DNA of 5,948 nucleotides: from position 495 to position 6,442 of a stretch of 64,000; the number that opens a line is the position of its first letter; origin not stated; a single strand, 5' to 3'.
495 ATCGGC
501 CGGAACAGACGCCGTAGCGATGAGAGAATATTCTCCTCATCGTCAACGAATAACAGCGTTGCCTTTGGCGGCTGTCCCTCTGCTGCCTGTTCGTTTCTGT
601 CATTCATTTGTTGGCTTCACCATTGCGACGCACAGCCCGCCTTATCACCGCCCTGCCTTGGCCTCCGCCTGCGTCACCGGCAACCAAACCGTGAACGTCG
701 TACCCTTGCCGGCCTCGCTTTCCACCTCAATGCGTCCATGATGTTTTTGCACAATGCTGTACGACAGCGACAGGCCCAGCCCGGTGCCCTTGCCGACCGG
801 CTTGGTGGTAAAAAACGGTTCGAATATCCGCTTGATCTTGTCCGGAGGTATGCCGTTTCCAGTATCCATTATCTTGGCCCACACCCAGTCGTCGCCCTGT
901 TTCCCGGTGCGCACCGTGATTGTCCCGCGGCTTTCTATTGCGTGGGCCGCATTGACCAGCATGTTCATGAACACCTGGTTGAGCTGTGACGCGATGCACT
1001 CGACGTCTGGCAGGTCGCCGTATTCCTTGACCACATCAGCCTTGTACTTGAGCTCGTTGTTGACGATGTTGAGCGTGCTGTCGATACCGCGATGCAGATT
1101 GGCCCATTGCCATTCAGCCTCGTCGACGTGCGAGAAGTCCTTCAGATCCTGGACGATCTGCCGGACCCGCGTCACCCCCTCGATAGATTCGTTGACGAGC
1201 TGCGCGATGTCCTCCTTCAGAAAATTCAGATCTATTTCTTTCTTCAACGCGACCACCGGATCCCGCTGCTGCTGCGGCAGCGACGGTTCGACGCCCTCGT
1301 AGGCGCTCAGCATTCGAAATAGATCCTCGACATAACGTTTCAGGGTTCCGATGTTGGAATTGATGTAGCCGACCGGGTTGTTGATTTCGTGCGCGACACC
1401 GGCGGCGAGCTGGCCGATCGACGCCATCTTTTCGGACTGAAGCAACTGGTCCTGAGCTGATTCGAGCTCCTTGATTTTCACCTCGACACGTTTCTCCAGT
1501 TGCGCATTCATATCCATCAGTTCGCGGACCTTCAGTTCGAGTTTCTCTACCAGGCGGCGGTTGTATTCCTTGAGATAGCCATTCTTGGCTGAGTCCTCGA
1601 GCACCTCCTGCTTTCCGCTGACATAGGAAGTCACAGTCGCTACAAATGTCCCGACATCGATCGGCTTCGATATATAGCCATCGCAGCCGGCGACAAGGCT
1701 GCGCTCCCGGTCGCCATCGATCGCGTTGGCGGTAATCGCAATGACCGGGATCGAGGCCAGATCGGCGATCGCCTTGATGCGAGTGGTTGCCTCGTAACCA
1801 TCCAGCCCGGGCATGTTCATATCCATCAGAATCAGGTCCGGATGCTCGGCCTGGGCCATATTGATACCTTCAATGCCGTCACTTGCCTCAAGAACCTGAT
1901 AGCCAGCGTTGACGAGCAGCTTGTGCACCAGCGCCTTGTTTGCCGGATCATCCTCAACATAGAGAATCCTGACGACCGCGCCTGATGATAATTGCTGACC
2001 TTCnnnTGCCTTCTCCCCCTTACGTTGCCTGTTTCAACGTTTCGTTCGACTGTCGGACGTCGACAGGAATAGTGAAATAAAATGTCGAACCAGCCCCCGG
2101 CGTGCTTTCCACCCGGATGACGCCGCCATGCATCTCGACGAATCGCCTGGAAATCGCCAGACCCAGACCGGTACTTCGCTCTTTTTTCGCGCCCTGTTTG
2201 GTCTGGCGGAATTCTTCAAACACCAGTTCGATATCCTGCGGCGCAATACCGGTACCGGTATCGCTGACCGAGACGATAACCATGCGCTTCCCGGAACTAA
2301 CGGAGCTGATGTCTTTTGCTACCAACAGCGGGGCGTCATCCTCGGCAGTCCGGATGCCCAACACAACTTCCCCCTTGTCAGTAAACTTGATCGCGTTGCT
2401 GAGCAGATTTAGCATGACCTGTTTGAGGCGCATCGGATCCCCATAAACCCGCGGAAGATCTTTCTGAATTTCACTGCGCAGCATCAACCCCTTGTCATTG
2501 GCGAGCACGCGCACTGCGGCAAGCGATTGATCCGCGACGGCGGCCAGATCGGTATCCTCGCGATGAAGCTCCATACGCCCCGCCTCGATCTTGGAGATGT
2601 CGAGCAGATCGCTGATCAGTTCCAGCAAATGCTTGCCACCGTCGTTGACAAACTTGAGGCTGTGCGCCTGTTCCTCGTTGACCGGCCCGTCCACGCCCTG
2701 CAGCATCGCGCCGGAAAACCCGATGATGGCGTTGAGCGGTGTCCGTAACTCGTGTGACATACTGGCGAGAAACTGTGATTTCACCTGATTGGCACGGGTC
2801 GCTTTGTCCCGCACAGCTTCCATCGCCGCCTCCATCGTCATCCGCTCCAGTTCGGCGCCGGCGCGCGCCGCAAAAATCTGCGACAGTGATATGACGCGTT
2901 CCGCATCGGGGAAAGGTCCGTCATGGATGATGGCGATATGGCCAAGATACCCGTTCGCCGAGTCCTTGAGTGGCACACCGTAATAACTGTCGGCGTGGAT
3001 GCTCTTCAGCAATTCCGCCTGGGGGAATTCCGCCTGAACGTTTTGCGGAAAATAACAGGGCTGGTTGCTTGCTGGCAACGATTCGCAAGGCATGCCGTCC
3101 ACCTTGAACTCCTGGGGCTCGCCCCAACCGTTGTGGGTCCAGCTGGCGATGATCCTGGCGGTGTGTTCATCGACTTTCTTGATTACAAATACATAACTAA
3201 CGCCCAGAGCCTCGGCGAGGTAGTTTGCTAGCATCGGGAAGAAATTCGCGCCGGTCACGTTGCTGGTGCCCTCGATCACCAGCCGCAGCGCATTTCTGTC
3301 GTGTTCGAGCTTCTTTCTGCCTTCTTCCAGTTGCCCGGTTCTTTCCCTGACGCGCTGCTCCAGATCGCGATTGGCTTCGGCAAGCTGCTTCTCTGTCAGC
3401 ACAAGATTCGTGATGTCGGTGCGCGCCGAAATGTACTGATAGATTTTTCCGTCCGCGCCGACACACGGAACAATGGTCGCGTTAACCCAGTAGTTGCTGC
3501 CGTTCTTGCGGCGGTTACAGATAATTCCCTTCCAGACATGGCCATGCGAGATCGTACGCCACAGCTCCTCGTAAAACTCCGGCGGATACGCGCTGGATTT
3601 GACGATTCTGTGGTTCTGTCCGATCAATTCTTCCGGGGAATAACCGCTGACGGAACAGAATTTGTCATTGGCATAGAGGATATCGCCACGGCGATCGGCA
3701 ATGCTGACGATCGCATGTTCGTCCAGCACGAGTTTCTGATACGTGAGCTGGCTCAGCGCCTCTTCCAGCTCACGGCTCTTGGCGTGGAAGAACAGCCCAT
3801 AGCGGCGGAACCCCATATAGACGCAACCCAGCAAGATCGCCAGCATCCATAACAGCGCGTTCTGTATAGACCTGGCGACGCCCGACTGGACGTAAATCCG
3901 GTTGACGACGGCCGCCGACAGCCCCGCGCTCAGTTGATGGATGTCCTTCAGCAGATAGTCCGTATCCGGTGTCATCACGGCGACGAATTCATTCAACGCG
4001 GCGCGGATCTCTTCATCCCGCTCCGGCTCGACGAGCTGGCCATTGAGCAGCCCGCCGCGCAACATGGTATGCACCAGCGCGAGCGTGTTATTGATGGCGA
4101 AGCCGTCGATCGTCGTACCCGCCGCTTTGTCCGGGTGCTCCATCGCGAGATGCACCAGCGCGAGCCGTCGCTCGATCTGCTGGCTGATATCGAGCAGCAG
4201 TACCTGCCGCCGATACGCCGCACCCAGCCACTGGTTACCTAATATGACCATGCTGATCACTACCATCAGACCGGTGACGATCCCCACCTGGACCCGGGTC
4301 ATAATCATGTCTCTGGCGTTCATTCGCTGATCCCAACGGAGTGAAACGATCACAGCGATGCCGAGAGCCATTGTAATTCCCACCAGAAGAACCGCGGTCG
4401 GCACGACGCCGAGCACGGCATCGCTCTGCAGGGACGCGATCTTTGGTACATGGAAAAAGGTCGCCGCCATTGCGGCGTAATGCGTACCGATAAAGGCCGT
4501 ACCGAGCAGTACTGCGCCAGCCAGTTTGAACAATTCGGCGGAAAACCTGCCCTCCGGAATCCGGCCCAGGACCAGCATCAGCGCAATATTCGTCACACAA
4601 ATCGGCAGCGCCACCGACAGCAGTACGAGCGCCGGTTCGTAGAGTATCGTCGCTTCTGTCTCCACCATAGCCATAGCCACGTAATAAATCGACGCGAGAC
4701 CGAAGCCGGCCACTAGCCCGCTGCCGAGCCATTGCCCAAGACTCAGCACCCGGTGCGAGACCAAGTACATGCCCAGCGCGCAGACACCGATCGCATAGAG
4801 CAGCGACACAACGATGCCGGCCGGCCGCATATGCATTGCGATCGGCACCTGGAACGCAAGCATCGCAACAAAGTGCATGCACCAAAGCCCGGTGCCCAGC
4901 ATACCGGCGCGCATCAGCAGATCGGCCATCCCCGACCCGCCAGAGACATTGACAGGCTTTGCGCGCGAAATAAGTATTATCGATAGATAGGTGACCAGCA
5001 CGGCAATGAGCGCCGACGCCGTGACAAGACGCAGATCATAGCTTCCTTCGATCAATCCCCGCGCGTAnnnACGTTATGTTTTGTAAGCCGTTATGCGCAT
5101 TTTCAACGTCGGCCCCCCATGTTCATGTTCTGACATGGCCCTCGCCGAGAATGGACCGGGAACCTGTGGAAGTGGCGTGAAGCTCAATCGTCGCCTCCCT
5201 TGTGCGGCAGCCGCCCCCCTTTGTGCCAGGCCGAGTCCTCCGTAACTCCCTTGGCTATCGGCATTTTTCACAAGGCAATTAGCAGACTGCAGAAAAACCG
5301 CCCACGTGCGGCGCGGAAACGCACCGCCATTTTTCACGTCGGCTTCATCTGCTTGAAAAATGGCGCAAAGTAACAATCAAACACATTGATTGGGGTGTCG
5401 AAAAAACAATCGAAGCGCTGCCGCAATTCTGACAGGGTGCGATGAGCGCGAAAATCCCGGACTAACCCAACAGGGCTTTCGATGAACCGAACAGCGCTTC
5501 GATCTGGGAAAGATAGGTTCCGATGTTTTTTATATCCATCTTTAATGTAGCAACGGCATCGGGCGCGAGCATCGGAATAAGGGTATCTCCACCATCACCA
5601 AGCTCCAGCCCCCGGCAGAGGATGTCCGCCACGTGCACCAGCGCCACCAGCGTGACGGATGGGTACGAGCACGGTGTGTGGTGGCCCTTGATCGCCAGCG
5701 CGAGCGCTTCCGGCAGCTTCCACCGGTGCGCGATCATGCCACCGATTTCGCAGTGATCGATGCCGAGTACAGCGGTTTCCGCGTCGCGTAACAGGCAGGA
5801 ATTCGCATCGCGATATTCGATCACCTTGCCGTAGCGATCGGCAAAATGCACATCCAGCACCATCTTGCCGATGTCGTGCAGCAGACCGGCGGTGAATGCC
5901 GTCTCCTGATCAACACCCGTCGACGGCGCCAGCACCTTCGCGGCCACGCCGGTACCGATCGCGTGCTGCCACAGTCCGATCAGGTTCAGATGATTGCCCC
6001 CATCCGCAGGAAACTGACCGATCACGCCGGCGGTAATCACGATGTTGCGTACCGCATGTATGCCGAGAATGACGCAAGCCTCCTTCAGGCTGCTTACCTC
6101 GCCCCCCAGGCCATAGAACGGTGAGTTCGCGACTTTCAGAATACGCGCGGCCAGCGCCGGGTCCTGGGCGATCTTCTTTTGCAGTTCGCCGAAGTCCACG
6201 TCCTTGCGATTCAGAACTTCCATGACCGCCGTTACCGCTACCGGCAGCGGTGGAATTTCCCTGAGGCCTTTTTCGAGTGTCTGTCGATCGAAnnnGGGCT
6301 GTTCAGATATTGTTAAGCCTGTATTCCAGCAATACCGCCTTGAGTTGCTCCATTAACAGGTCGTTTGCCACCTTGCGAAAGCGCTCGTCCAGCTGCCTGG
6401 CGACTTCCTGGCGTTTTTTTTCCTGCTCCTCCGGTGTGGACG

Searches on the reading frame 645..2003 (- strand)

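Call 88: search_protein_families(library=pfam, proteins=[window:645-2003:-], max_evalue=0.001)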
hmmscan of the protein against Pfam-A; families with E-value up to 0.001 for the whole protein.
window:645-2003:- (452 aa): 3 families
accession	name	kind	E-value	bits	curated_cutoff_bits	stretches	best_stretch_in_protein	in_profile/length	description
PF02518.31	HATPase_c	-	3.5e-28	98.7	26.4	1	339-444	4-110/111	Histidine kinase-, DNA gyrase B-, and HSP90-like ATPase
PF00072.30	Response_reg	-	2.3e-26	92.6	30.2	1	13-124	1-110/111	Response regulator receiver domain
PF00512.31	HisKA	-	1.2e-06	28.9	26.9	1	197-295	3-65/66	His Kinase A (phospho-acceptor) domain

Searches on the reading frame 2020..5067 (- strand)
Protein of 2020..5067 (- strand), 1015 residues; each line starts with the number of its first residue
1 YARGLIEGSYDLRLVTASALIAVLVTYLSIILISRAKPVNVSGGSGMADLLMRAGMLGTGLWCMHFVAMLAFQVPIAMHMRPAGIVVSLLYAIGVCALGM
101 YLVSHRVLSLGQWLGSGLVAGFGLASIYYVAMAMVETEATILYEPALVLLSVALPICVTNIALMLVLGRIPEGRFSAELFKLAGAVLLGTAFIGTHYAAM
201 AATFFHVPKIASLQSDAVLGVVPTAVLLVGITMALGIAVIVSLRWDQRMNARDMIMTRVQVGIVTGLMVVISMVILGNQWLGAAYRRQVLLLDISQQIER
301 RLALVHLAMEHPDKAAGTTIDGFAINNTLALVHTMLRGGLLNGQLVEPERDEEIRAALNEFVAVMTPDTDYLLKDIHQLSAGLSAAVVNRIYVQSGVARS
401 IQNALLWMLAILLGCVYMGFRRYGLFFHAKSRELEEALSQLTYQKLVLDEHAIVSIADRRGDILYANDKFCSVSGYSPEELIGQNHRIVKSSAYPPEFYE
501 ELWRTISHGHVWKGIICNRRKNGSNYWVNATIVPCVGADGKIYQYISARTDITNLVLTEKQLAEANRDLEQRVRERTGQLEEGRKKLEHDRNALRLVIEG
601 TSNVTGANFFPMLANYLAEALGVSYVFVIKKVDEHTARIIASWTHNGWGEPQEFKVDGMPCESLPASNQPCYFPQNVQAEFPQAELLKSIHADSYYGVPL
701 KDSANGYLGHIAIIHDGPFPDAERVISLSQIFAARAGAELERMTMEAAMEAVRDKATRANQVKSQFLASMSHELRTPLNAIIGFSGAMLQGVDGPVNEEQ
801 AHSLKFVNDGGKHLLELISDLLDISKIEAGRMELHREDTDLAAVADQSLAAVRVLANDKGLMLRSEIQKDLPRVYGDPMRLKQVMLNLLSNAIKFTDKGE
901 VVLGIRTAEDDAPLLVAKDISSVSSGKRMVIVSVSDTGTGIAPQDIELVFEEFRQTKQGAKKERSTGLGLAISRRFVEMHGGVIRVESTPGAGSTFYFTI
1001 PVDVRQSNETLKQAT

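Call 88: search_protein_families(library=pfam, proteins=[window:2020-5067:-], max_evalue=0.001)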
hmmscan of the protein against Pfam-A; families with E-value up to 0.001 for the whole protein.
window:2020-5067:- (1015 aa): 7 families
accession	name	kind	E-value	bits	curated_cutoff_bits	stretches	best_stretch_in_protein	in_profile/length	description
PF02518.31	HATPase_c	-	2.1e-26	93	26.4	1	876-1003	1-110/111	Histidine kinase-, DNA gyrase B-, and HSP90-like ATPase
PF03707.21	MHYT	-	4e-23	81.6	21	2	58-115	1-58/59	Bacterial signalling protein N terminal repeat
PF00512.31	HisKA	-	1.9e-18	66.7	26.9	1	763-830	2-66/66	His Kinase A (phospho-acceptor) domain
PF13426.13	PAS_9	-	1.9e-16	60.7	27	1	453-553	4-102/103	PAS domain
PF00989.32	PAS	-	1e-13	51.7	22.6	1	446-546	6-107/113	PAS fold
PF08447.18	PAS_3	-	2.8e-13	50.4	25.6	1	463-547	1-87/89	PAS fold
PF08448.16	PAS_4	-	4.9e-07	30.4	23.1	1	455-555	9-108/110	PAS fold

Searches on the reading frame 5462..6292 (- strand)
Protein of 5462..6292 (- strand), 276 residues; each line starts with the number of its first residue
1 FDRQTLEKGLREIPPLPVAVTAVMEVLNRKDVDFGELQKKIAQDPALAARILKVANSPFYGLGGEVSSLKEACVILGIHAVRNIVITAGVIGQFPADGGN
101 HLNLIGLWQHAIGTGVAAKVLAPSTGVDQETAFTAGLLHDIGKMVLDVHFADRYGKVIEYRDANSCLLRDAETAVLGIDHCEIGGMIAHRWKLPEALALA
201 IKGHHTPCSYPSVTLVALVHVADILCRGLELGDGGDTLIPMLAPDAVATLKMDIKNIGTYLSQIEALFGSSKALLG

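Call 88: search_protein_families(library=pfam, proteins=[window:5462-6292:-], max_evalue=0.001)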
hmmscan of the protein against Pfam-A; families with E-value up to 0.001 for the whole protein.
window:5462-6292:- (276 aa): 2 families
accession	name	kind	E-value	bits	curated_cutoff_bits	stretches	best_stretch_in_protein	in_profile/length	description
PF08668.18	HDOD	-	2.6e-56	190.7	22.9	1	13-207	1-196/196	HDOD domain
PF01966.28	HD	-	8.3e-10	39.4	22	1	108-226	2-114/116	HD domain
